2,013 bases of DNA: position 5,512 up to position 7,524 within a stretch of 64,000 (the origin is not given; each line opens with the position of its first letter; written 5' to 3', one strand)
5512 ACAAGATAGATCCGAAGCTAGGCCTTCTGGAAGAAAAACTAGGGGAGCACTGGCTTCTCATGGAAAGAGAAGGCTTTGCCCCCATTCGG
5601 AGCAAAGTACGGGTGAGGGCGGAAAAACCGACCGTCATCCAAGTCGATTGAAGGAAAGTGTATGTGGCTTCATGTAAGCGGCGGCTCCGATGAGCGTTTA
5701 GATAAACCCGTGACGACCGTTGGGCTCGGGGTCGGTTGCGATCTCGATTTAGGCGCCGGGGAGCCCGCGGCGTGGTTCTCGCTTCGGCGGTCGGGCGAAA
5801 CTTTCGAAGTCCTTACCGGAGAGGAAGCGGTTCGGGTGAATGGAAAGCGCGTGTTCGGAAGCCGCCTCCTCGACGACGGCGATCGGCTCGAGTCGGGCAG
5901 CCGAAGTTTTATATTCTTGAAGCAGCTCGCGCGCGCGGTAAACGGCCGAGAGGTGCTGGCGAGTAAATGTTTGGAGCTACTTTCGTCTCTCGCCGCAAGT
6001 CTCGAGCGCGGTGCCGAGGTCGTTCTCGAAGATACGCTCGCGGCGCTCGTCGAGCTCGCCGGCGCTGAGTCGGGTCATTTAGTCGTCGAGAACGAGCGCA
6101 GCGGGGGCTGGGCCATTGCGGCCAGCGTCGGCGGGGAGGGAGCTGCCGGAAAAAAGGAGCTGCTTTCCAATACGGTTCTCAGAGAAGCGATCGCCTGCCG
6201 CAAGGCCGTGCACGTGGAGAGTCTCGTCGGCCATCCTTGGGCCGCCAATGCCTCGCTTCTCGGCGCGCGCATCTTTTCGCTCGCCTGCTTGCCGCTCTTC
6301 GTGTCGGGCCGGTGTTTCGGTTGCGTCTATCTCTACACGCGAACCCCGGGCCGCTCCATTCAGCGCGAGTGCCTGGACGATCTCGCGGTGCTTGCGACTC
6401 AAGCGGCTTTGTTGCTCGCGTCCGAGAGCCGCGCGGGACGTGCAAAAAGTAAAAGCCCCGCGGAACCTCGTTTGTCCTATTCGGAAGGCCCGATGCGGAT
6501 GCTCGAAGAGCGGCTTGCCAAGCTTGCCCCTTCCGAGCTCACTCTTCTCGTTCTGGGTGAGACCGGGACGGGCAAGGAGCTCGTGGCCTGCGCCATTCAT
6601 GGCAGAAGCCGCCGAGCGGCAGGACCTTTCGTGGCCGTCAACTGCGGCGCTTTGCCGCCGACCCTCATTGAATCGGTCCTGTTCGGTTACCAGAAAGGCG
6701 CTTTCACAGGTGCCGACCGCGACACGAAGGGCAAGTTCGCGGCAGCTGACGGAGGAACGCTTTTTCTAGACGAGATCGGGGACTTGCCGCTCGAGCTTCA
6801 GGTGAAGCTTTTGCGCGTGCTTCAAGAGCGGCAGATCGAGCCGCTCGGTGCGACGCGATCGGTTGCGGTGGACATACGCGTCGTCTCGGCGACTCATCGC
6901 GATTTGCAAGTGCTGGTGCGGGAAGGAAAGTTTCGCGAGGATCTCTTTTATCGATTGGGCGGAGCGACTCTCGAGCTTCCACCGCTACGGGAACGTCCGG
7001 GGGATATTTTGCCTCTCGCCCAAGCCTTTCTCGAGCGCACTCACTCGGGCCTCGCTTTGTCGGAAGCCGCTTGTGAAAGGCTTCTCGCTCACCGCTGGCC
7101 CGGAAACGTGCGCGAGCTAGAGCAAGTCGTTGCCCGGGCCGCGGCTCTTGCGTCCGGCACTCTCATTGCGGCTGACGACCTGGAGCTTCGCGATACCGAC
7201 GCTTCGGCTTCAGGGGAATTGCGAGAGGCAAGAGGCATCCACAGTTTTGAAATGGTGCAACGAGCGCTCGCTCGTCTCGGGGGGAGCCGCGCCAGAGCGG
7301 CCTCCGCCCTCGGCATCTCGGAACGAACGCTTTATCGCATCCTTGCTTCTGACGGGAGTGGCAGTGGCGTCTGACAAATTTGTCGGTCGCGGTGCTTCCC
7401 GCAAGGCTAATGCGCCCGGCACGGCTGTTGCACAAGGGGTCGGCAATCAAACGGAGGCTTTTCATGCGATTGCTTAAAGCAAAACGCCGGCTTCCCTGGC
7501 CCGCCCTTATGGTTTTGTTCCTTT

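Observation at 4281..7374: Hanks-type Ser/Thr kinase translationally coupled to an FHA-GAF sigma-54 enhancer-binding protein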

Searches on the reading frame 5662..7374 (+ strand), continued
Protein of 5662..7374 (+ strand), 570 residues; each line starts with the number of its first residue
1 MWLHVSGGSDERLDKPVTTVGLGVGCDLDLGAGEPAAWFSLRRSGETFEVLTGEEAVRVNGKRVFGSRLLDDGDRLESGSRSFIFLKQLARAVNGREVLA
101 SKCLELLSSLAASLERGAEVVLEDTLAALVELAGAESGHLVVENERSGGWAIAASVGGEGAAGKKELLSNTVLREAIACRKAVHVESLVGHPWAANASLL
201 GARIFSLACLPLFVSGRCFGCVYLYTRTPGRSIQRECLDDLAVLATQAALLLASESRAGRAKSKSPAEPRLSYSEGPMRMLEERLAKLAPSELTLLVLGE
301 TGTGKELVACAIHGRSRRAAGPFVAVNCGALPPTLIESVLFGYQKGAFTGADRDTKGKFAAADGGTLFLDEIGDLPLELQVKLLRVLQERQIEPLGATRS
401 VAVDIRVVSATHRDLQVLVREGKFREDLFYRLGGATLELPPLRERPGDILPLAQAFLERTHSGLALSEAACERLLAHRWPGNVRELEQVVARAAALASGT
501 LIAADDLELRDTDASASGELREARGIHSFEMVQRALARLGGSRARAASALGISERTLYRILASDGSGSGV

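Call 27: find_encoding_contigs(protein=P0002, flank=6000, max_places=2)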
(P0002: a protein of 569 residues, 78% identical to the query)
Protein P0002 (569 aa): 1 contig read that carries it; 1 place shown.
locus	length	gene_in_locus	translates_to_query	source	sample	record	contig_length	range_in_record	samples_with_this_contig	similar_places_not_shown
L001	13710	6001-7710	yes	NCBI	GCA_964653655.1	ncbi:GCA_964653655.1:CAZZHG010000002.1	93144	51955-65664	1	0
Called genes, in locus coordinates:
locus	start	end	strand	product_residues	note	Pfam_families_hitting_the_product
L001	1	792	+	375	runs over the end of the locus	PF04007:DUF354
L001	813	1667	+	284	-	PF14394:DUF4423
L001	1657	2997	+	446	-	-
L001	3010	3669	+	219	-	-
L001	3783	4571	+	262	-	PF00106:adh_short, PF08659:KR, PF13561:adh_short_C2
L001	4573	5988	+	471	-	PF00069:Pkinase, PF07714:PK_Tyr_Ser-Thr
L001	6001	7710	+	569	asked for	PF01590:GAF, PF13185:GAF_2, PF00158:Sigma54_activat, PF14532:Sigma54_activ_2, PF07728:AAA_5 (weak), PF25601:AAA_lid_14, PF02954:HTH_8 (weak)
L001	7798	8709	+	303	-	-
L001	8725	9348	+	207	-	-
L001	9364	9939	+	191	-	-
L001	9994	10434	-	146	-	PF00254:FKBP_C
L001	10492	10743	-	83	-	PF01176:eIF-1a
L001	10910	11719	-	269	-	PF04116:FA_hydroxylase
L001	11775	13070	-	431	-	PF06980:DUF1302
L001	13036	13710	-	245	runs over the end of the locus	PF17131:TP_0789-like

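Call 28: find_encoding_contigs(protein=P0006, flank=6000, max_places=1)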
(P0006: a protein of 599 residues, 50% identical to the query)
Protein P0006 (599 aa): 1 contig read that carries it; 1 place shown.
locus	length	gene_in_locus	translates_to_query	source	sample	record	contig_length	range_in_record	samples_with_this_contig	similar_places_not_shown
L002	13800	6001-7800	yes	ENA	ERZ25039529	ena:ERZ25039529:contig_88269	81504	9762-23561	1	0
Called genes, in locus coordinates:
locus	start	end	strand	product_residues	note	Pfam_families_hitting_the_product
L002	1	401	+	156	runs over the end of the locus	PF08308:PEGA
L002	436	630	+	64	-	PF00202:Aminotran_3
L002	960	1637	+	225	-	PF00202:Aminotran_3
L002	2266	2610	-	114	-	-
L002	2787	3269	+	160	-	PF00701:DHDPS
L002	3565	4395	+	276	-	PF01113:DapB_N, PF05173:DapB_C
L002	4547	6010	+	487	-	PF00069:Pkinase, PF01636:APH (faint), PF07714:PK_Tyr_Ser-Thr, PF03109:ABC1 (weak)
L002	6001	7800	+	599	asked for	PF01590:GAF, PF13185:GAF_2, PF00158:Sigma54_activat, PF14532:Sigma54_activ_2, PF07728:AAA_5 (weak), PF25601:AAA_lid_14, PF02954:HTH_8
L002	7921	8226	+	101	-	-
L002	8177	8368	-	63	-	-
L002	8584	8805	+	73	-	-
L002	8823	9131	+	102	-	-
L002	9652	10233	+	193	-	-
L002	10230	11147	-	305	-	PF00501:AMP-binding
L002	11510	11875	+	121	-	PF00072:Response_reg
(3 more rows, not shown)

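Call 29: find_encoding_contigs(protein=P0012, flank=6000, max_places=1)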
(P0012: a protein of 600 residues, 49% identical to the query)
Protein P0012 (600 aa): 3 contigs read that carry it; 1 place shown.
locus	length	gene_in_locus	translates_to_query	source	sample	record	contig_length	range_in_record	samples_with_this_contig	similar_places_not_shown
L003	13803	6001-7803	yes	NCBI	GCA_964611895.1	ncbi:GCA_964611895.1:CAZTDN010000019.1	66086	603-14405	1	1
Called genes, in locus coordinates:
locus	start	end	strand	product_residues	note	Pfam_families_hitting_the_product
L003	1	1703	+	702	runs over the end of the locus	PF00580:UvrD-helicase, PF01443:Viral_helicase1 (faint), PF13245:AAA_19, PF13604:AAA_30 (faint), PF13087:AAA_12 (faint), PF13361:UvrD_C, PF13538:UvrD_C_2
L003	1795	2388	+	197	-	-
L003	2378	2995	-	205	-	PF04536:TPM_phosphatase (faint)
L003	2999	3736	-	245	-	PF04536:TPM_phosphatase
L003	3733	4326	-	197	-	PF04011:LemA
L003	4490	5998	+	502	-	PF00069:Pkinase, PF01636:APH (faint), PF07714:PK_Tyr_Ser-Thr, PF03109:ABC1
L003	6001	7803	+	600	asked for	PF01590:GAF (weak), PF13185:GAF_2, PF00158:Sigma54_activat, PF14532:Sigma54_activ_2, PF07728:AAA_5 (weak), PF25601:AAA_lid_14, PF02954:HTH_8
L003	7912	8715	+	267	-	-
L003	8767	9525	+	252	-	PF02811:PHP (weak)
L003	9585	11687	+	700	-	PF13089:PP_kinase_N, PF02503:PP_kinase, PF17941:PP_kinase_C_1, PF13091:PLDc_2 (weak), PF13090:PP_kinase_C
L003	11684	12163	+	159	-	PF00300:His_Phos_1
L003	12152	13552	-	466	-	PF02541:Ppx-GppA, PF21447:Ppx-GppA_III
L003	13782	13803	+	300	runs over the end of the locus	PF13444:Acetyltransf_5, PF21926:FeeM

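Call 30: find_encoding_contigs(protein=P0018, flank=6000, max_places=1)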
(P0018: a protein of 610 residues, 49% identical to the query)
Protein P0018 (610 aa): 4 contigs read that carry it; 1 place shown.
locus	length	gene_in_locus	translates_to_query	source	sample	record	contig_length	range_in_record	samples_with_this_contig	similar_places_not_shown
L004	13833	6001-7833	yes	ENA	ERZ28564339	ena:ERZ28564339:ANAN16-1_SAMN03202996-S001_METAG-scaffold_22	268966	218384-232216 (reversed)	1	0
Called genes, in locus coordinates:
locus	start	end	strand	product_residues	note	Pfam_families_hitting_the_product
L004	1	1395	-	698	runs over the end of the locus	PF00211:Guanylate_cyc, PF13424:TPR_12 (faint), PF13176:TPR_7 (faint), PF21033:RMD1-3 (faint), PF23914:TPR_CcmH_CycH (faint), PF00515:TPR_1 (faint), PF13432:TPR_16 (weak), PF14559:TPR_19 (weak), +8 more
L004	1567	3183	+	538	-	-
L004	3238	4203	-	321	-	-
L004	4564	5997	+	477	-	PF00069:Pkinase, PF01636:APH (faint), PF07714:PK_Tyr_Ser-Thr, PF03109:ABC1 (weak)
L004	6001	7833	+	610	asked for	PF13185:GAF_2, PF00158:Sigma54_activat, PF14532:Sigma54_activ_2, PF07728:AAA_5 (weak), PF25601:AAA_lid_14, PF02954:HTH_8 (weak)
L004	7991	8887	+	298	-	-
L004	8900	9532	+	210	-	-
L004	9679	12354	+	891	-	-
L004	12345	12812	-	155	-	PF00075:RNase_H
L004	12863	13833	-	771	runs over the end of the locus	PF00311:PEPcase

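Call 31: find_encoding_contigs(protein=P0026, flank=6000, max_places=1)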
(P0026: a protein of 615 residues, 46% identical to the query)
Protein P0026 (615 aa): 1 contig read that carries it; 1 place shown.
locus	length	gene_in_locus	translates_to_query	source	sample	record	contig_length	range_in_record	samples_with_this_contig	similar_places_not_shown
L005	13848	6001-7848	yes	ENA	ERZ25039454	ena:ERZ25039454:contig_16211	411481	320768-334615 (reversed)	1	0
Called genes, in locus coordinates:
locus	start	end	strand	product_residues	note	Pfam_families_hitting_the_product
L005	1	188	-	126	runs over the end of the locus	PF07332:Phage_holin_3_6 (weak)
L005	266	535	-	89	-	-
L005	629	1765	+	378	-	PF20510:HgmA_N, PF07883:Cupin_2 (weak)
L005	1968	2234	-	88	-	-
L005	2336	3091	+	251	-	PF01852:START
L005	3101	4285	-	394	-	PF00994:MoCF_biosynth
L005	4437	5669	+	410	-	PF00069:Pkinase, PF01636:APH (faint), PF07714:PK_Tyr_Ser-Thr, PF03109:ABC1 (weak)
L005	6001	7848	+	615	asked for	PF01590:GAF (weak), PF13185:GAF_2, PF00158:Sigma54_activat, PF14532:Sigma54_activ_2, PF07728:AAA_5 (weak), PF25601:AAA_lid_14, PF02954:HTH_8 (weak)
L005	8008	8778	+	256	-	-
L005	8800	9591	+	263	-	-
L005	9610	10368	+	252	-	-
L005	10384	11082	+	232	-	-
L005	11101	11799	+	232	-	-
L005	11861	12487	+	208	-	-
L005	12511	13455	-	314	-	PF02445:NadA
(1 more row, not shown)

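Call 82: find_encoding_contigs(protein=P0043, flank=5000, max_places=1)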
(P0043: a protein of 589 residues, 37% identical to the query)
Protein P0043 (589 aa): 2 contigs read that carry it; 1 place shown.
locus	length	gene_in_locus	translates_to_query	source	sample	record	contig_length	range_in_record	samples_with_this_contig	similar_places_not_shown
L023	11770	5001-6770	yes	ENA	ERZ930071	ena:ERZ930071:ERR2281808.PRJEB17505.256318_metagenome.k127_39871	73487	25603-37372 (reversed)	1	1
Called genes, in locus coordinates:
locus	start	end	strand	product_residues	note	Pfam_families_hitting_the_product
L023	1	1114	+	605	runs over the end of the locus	PF00069:Pkinase, PF03109:ABC1 (faint), PF07714:PK_Tyr_Ser-Thr, PF08308:PEGA (weak)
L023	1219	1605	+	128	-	-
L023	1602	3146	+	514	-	PF17210:SdrD_B (faint), PF07210:DUF1416 (faint), PF13715:CarbopepD_reg_2 (faint), PF13620:CarboxypepD_reg (weak)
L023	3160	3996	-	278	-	-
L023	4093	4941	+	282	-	PF13174:TPR_6 (faint)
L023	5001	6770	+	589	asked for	PF16697:Yop-YscD_cpl, PF00498:FHA, PF01590:GAF, PF13185:GAF_2, PF13492:GAF_3, PF00158:Sigma54_activat, PF14532:Sigma54_activ_2, PF07728:AAA_5, +2 more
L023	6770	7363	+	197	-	PF01121:CoaE, PF13238:AAA_18 (faint)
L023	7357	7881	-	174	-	PF00156:Pribosyltran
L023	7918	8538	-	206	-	PF09335:VTT_dom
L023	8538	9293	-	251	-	PF01975:SurE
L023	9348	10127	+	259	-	-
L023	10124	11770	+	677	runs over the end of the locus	PF13089:PP_kinase_N, PF02503:PP_kinase, PF17941:PP_kinase_C_1, PF13091:PLDc_2 (faint), PF13090:PP_kinase_C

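Call 83: find_encoding_contigs(protein=P0075, flank=5000, max_places=1)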
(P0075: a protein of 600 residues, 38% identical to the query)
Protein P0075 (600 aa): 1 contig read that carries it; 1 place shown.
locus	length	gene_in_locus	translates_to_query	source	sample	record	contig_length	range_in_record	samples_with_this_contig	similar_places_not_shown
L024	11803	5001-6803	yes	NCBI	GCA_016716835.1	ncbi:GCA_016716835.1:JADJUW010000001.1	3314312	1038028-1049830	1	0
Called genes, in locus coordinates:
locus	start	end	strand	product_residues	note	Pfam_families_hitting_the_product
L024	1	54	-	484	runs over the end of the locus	PF01523:PmbA_TldD_1st, PF19290:PmbA_TldD_2nd, PF19289:PmbA_TldD_3rd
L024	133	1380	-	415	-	-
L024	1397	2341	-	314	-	PF04079:SMC_ScpB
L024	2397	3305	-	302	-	PF02616:SMC_ScpA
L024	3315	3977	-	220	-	PF02163:Peptidase_M50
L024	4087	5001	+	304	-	-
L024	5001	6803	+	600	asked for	PF16697:Yop-YscD_cpl, PF00498:FHA, PF13185:GAF_2, PF01590:GAF, PF13492:GAF_3 (weak), PF00158:Sigma54_activat, PF14532:Sigma54_activ_2, PF25601:AAA_lid_14, +2 more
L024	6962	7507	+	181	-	-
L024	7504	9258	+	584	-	-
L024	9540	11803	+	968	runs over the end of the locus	-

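Call 84: find_encoding_contigs(protein=P0081, flank=5000, max_places=1)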
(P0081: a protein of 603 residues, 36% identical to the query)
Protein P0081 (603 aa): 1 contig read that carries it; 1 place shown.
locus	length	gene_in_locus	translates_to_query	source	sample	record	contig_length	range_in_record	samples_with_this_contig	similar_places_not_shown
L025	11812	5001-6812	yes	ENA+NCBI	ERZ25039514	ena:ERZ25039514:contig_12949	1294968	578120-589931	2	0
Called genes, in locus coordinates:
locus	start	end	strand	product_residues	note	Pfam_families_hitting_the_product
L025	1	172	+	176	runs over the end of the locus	PF21711:DCTN5 (weak), PF25087:GMPPB_C (faint), PF00132:Hexapep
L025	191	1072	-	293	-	PF02739:5_3_exonuc_N, PF01367:5_3_exonuc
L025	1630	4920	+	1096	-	PF08471:Ribonuc_red_2_N, PF02867:Ribonuc_red_lgC, PF12637:TSCPD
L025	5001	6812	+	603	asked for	PF00498:FHA (faint), PF01590:GAF, PF13185:GAF_2, PF00158:Sigma54_activat, PF14532:Sigma54_activ_2, PF07728:AAA_5, PF25601:AAA_lid_14, PF02954:HTH_8, +1 more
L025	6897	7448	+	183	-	-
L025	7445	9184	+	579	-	PF13715:CarbopepD_reg_2 (faint), PF13620:CarboxypepD_reg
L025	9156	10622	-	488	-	PF20154:LNT_N, PF00795:CN_hydrolase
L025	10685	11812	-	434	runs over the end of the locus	PF00202:Aminotran_3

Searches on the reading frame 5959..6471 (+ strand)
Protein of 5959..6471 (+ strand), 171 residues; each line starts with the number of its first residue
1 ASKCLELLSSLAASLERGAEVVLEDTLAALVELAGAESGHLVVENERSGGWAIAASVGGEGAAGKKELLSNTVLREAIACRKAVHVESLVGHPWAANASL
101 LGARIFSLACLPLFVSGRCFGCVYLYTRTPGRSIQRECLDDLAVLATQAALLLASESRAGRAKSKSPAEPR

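Call 79: search_solved_structures(query=window:5959-6471:+, max_evalue=1)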
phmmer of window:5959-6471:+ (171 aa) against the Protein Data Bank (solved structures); distinct sequences matched with E-value up to 1: 0.
